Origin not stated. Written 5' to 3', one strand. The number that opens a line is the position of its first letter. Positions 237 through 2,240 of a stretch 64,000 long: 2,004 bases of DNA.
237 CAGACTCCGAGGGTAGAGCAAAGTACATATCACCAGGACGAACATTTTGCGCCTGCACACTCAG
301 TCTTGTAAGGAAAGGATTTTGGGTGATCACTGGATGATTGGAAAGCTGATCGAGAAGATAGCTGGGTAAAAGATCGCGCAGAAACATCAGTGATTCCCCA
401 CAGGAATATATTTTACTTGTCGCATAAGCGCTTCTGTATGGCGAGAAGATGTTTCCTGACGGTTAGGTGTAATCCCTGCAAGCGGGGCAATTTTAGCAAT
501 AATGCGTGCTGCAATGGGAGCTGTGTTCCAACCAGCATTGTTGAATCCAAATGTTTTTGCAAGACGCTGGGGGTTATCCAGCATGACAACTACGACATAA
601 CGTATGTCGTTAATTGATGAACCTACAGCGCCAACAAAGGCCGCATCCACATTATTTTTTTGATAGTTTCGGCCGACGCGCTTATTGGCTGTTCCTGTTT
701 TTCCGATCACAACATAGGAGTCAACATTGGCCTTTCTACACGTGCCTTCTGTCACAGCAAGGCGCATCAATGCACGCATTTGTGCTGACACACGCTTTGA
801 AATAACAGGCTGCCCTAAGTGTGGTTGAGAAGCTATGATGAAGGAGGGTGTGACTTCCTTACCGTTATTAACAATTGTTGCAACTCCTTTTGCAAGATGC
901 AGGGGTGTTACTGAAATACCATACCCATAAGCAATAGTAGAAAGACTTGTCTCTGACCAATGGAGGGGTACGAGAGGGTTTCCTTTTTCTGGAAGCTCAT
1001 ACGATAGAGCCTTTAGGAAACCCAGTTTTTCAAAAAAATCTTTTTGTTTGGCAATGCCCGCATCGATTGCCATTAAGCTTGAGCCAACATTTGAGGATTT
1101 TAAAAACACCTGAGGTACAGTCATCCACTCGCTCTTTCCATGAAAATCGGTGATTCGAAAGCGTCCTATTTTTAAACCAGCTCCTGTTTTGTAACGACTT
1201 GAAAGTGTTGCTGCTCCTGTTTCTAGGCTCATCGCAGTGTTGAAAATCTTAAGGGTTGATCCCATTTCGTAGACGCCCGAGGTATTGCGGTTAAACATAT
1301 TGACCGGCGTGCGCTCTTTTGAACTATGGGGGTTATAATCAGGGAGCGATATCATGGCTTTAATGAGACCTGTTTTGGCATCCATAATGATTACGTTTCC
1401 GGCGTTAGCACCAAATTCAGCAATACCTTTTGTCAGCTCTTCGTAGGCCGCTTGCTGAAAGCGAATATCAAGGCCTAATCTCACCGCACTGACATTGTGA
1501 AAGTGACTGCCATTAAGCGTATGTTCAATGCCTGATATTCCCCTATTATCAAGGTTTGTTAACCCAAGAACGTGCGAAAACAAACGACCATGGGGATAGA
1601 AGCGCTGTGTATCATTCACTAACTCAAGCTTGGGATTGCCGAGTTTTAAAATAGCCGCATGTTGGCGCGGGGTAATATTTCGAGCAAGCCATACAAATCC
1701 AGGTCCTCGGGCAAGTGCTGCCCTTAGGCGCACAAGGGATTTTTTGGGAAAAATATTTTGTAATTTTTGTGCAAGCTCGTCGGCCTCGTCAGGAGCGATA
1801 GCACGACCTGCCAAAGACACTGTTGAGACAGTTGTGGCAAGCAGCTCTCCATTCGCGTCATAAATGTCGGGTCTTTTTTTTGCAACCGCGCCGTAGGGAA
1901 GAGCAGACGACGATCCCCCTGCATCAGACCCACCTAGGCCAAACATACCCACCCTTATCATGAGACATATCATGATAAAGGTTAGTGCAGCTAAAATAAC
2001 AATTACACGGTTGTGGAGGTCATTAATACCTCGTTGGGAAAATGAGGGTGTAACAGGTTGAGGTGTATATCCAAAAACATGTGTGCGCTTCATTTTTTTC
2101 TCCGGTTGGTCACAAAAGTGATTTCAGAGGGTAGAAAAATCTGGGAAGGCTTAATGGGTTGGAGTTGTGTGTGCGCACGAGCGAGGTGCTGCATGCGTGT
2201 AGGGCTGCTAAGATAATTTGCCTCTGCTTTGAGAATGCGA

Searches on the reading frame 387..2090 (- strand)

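Call 22: search_protein_families(library=ncbifam, proteins=[window:387-2090:-], max_evalue=0.00001)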
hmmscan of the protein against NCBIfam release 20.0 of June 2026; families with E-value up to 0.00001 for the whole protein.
window:387-2090:- (567 aa): 10 families
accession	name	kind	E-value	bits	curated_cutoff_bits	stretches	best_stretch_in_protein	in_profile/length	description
NF053573.1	PBP2_PenA_Neis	exception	4.5e-59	200.5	1105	2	199-543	231-569/572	peptidoglycan D,D-transpeptidase PBP2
TIGR02214.1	spoVD_pbp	equivalog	3.4e-52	177.6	688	2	203-560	213-578/636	stage V sporulation protein D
NF011685.0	PRK15105.1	subfamily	8.6e-48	163.3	737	2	202-548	231-571/588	peptidoglycan glycosyltransferase FtsI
TIGR03423.1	pbp2_mrdA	equivalog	3.7e-39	134.8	455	2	199-507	225-572/593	penicillin-binding protein 2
TIGR02074.1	PBP_1a_fam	subfamily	1.7e-20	73.3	508.75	1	202-487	225-493/535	PBP1A family penicillin-binding protein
NF038271.1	strep_PBP2X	exception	9.6e-18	63.7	1050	1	232-419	288-481/750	penicillin-binding protein PBP2X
NF051885.1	tranpepglycosPbpC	equivalog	2.7e-12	46.1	900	1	201-469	292-545/632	multimodular transpeptidase-transglycosylase PbpC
NF051842.1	PBP4_5_Efaec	equivalog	1.1e-11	43.8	700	1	190-508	322-649/668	penicillin-binding protein PBP4(5)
NF008061.0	PRK10795.1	equivalog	1.1e-08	34.2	962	1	202-422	250-489/634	peptidoglycan DD-transpeptidase MrdA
NF038276.1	strep_PBP2A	exception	4.7e-08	31.7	1100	1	376-478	478-589/716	penicillin-binding protein PBP2A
